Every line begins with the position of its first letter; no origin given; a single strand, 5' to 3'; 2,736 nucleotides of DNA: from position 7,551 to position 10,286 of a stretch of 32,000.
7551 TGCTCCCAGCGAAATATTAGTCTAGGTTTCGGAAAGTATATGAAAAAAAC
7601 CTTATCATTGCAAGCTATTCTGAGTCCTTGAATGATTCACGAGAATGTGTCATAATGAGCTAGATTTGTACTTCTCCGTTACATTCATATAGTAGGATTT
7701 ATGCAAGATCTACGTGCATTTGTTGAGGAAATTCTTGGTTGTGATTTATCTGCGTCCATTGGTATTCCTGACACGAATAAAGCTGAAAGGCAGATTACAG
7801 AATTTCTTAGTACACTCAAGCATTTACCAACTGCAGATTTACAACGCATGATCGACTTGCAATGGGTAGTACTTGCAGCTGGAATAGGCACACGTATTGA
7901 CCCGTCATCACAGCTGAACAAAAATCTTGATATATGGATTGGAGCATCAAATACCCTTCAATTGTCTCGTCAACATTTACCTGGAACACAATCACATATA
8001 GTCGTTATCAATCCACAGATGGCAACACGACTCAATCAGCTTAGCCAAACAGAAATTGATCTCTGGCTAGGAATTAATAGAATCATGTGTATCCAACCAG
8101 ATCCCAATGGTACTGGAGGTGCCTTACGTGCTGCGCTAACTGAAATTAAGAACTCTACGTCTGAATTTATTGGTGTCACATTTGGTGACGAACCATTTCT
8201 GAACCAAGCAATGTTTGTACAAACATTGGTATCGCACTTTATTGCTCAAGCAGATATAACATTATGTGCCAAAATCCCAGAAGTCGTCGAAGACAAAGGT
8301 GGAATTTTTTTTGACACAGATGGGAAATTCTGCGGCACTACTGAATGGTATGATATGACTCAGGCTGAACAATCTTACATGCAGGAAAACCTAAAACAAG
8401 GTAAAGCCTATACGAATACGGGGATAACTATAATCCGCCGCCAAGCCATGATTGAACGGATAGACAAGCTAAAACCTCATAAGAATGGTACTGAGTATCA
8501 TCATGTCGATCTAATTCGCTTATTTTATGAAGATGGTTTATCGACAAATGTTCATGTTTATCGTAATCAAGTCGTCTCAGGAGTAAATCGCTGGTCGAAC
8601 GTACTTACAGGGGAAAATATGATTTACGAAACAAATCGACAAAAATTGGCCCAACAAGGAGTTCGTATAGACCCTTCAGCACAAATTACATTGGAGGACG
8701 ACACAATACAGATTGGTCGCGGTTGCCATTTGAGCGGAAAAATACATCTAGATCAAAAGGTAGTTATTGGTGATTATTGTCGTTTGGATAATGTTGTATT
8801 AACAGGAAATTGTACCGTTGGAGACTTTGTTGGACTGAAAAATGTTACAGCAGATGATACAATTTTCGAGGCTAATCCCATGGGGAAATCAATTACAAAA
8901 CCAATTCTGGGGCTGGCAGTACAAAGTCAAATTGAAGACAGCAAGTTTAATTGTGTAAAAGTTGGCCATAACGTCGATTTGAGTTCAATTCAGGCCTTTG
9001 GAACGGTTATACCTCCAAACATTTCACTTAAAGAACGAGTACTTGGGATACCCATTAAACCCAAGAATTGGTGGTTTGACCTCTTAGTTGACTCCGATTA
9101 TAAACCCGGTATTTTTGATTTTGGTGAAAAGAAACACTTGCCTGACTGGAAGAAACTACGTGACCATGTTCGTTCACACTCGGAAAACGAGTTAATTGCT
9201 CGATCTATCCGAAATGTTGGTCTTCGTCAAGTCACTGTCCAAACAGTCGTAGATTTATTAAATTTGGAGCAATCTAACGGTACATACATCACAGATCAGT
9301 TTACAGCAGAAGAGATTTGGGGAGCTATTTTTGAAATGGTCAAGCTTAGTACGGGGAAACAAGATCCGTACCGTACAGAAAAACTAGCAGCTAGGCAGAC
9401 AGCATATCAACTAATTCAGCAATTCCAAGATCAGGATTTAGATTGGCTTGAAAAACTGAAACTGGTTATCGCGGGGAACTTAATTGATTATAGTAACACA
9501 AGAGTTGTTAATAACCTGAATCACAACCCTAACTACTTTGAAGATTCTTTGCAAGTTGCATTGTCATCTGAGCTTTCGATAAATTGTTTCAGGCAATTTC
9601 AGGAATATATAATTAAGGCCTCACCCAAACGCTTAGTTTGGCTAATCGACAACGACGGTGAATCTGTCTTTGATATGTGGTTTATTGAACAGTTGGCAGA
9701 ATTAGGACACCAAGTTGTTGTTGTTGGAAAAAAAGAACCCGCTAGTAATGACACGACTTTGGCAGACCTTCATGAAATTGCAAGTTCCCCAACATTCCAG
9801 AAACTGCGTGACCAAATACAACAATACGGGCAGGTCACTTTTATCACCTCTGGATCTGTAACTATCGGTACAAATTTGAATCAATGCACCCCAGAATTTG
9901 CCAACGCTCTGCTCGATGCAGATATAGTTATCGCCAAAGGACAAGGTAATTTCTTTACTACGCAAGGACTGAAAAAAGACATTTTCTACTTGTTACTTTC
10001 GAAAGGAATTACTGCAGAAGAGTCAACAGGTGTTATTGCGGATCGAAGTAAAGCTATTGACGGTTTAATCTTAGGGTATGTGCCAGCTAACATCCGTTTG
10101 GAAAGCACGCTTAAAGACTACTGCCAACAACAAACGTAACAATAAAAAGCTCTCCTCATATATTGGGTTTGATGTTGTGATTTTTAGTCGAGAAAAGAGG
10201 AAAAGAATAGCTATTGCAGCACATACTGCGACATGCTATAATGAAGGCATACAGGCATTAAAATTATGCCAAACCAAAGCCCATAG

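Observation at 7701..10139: Single 812-aa ORF fusing a GlmU-like nucleotidyltransferase and beta-helix to a DUF89 damage-control phosphatase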

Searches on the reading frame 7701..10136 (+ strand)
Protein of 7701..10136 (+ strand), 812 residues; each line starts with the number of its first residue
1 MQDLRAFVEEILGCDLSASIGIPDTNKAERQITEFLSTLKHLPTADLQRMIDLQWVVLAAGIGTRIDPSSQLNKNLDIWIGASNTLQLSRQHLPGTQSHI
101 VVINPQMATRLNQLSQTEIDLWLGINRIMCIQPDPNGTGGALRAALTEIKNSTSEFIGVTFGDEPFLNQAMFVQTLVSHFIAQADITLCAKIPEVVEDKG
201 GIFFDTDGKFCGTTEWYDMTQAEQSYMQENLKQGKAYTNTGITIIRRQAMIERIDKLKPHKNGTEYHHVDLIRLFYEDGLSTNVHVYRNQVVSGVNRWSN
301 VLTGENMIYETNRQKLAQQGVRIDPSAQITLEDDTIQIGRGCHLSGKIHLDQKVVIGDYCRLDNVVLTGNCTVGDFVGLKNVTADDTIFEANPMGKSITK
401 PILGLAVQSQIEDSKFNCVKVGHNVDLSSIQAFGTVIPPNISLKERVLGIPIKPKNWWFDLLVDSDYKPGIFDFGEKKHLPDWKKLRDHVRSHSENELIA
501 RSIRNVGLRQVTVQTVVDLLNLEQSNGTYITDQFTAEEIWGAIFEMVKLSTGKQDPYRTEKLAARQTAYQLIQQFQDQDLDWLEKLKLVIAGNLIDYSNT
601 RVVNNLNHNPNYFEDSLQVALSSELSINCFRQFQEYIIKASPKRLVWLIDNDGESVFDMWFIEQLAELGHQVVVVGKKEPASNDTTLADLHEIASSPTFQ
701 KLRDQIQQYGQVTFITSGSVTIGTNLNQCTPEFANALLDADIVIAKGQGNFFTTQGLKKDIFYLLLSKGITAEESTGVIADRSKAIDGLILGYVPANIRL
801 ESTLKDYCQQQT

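Call 4: search_protein_families(library=pfam, proteins=[window:7701-10136:+], max_evalue=1)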
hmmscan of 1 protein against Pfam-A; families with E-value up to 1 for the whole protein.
window:7701-10136:+ (812 aa): 6 families
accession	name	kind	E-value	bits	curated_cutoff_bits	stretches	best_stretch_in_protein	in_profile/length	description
PF01937.24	ARMT1-like_dom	-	2.6e-39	135.7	25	1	542-766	56-293/311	Damage-control phosphatase ARMT1-like domain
PF12804.13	NTP_transf_3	-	8.8e-05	23.2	27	1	56-187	2-119/160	MobA-like NTP transferase domain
PF00483.29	NTP_transferase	-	0.00014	22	21.2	1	56-190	3-135/245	Nucleotidyl transferase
PF25084.1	LbH_EIF2B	-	0.00022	21.6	54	1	333-383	7-57/105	EIF2B subunit epsilon LbH domain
PF00132.30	Hexapep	-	0.058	13.6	27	2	354-375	2-24/36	Bacterial transferase hexapeptide (six repeats)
PF25247.1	LbH_GLGC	-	0.26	11.6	27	0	352-381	72-101/135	GLGC left-handed parallel beta-helix domain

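Call 5: search_protein_families(library=ncbifam, proteins=[window:7701-10136:+], max_evalue=1)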
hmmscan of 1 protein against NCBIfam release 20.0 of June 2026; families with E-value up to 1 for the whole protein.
window:7701-10136:+ (812 aa): 20 families
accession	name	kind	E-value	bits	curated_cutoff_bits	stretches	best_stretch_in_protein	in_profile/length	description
NF040824.1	damage_ctl_Phtase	equivalog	6.5e-29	101.3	440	1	541-769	55-265/282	damage-control phosphatase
TIGR01173.1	glmU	equivalog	3.3e-26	92.1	366.85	1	55-381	3-314/452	bifunctional UDP-N-acetylglucosamine diphosphorylase/glucosamine-1-phosphate N-acetyltransferase GlmU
NF010933.0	PRK14353.1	equivalog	4.7e-22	78.2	505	1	54-380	7-319/453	bifunctional UDP-N-acetylglucosamine diphosphorylase/glucosamine-1-phosphate N-acetyltransferase GlmU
NF010935.0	PRK14355.1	equivalog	7.5e-22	77.6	718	1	53-383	4-318/459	bifunctional UDP-N-acetylglucosamine diphosphorylase/glucosamine-1-phosphate N-acetyltransferase GlmU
NF010932.0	PRK14352.1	equivalog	9.7e-19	67.4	611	1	54-374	8-318/488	bifunctional UDP-N-acetylglucosamine diphosphorylase/glucosamine-1-phosphate N-acetyltransferase GlmU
NF010934.1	PRK14354.1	equivalog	3.3e-18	65.4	450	1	56-388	3-315/447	bifunctional UDP-N-acetylglucosamine diphosphorylase/glucosamine-1-phosphate N-acetyltransferase GlmU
NF010940.0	PRK14360.1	equivalog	1.2e-17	63.7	602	1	56-385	5-312/452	bifunctional UDP-N-acetylglucosamine diphosphorylase/glucosamine-1-phosphate N-acetyltransferase GlmU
NF010936.0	PRK14356.1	equivalog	4.5e-17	62.1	666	1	56-385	9-325/456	bifunctional UDP-N-acetylglucosamine diphosphorylase/glucosamine-1-phosphate N-acetyltransferase GlmU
NF006986.0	PRK09451.1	equivalog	1.7e-13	50.2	725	1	53-380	6-316/456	bifunctional UDP-N-acetylglucosamine diphosphorylase/glucosamine-1-phosphate N-acetyltransferase GlmU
NF010939.0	PRK14359.1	equivalog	1.3e-12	47.1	592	1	54-374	4-292/430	bifunctional UDP-N-acetylglucosamine diphosphorylase/glucosamine-1-phosphate N-acetyltransferase GlmU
NF041594.1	dam_ctlPhtase_Archglob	equivalog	1.4e-12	47.7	500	1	543-777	57-276/287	damage-control phosphatase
NF010937.0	PRK14357.1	equivalog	1.6e-11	43.8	658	1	130-381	67-301/448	bifunctional UDP-N-acetylglucosamine diphosphorylase/glucosamine-1-phosphate N-acetyltransferase GlmU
TIGR03992.1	Arch_glmU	subfamily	3.9e-08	32.6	292.1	1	54-384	2-306/393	bifunctional sugar-1-phosphate nucleotidylyltransferase/acetyltransferase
NF010938.0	PRK14358.1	equivalog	1.4e-07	30.4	500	1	53-372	8-313/481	bifunctional N-acetylglucosamine-1-phosphate uridyltransferase/glucosamine-1-phosphate acetyltransferase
TIGR01853.1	lipid_A_lpxD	equivalog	0.00082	18.4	242.5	1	316-381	106-169/325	UDP-3-O-(3-hydroxymyristoyl)glucosamine N-acyltransferase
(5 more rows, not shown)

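Call 6: search_solved_structures(query=window:7701-10136:+, max_evalue=1, show_alignments=3)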
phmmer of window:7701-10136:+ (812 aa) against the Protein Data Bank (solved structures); distinct sequences matched with E-value up to 1: 22.
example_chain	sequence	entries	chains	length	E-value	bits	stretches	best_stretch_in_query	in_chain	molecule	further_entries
2g8l_A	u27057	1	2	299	1.3e-17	66.2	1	545-768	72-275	287aa long hypothetical protein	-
9dqf_A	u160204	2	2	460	4.9e-10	41.2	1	122-379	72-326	Bifunctional protein GlmU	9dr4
2ffj_A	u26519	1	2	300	3.3e-09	38.4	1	550-775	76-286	conserved hypothetical protein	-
1fwy_A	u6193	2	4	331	7.7e-09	37.2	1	129-379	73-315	UDP-N-ACETYLGLUCOSAMINE PYROPHOSPHORYLASE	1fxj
1hv9_A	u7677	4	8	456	1.5e-08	36.3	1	129-380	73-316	UDP-N-ACETYLGLUCOSAMINE PYROPHOSPHORYLASE | Bifunctional protein glmU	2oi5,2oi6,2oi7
8cu9_A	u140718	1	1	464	2.5e-08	35.5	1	130-379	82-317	Bifunctional UDP-N-acetylglucosamine diphosphorylase/glucosamine-1-phosphate N-acetyltrans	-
1xfi_A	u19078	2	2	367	5.3e-08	34.4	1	581-754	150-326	unknown protein | Protein At2g17340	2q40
2qkx_A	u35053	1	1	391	1e-07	33.5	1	55-369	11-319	Bifunctional protein glmU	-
3foq_A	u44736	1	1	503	2e-07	32.6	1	55-369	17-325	Bifunctional protein glmU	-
3spt_A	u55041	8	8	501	2.1e-07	32.5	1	55-369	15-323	Bifunctional protein glmU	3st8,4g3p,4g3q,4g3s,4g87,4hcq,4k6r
3d8v_A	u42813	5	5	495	2.2e-07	32.4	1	55-369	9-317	Bifunctional protein glmU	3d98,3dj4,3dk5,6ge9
4fce_A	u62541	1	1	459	3.9e-07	31.6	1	131-392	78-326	Bifunctional protein GlmU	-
3fww_A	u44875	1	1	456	4e-07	31.6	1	131-392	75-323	Bifunctional protein glmU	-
9mh4_A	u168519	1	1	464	1.3e-06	29.9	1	130-377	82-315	Bifunctional protein GlmU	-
5vmk_A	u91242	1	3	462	2.3e-06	29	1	132-374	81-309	Bifunctional protein GlmU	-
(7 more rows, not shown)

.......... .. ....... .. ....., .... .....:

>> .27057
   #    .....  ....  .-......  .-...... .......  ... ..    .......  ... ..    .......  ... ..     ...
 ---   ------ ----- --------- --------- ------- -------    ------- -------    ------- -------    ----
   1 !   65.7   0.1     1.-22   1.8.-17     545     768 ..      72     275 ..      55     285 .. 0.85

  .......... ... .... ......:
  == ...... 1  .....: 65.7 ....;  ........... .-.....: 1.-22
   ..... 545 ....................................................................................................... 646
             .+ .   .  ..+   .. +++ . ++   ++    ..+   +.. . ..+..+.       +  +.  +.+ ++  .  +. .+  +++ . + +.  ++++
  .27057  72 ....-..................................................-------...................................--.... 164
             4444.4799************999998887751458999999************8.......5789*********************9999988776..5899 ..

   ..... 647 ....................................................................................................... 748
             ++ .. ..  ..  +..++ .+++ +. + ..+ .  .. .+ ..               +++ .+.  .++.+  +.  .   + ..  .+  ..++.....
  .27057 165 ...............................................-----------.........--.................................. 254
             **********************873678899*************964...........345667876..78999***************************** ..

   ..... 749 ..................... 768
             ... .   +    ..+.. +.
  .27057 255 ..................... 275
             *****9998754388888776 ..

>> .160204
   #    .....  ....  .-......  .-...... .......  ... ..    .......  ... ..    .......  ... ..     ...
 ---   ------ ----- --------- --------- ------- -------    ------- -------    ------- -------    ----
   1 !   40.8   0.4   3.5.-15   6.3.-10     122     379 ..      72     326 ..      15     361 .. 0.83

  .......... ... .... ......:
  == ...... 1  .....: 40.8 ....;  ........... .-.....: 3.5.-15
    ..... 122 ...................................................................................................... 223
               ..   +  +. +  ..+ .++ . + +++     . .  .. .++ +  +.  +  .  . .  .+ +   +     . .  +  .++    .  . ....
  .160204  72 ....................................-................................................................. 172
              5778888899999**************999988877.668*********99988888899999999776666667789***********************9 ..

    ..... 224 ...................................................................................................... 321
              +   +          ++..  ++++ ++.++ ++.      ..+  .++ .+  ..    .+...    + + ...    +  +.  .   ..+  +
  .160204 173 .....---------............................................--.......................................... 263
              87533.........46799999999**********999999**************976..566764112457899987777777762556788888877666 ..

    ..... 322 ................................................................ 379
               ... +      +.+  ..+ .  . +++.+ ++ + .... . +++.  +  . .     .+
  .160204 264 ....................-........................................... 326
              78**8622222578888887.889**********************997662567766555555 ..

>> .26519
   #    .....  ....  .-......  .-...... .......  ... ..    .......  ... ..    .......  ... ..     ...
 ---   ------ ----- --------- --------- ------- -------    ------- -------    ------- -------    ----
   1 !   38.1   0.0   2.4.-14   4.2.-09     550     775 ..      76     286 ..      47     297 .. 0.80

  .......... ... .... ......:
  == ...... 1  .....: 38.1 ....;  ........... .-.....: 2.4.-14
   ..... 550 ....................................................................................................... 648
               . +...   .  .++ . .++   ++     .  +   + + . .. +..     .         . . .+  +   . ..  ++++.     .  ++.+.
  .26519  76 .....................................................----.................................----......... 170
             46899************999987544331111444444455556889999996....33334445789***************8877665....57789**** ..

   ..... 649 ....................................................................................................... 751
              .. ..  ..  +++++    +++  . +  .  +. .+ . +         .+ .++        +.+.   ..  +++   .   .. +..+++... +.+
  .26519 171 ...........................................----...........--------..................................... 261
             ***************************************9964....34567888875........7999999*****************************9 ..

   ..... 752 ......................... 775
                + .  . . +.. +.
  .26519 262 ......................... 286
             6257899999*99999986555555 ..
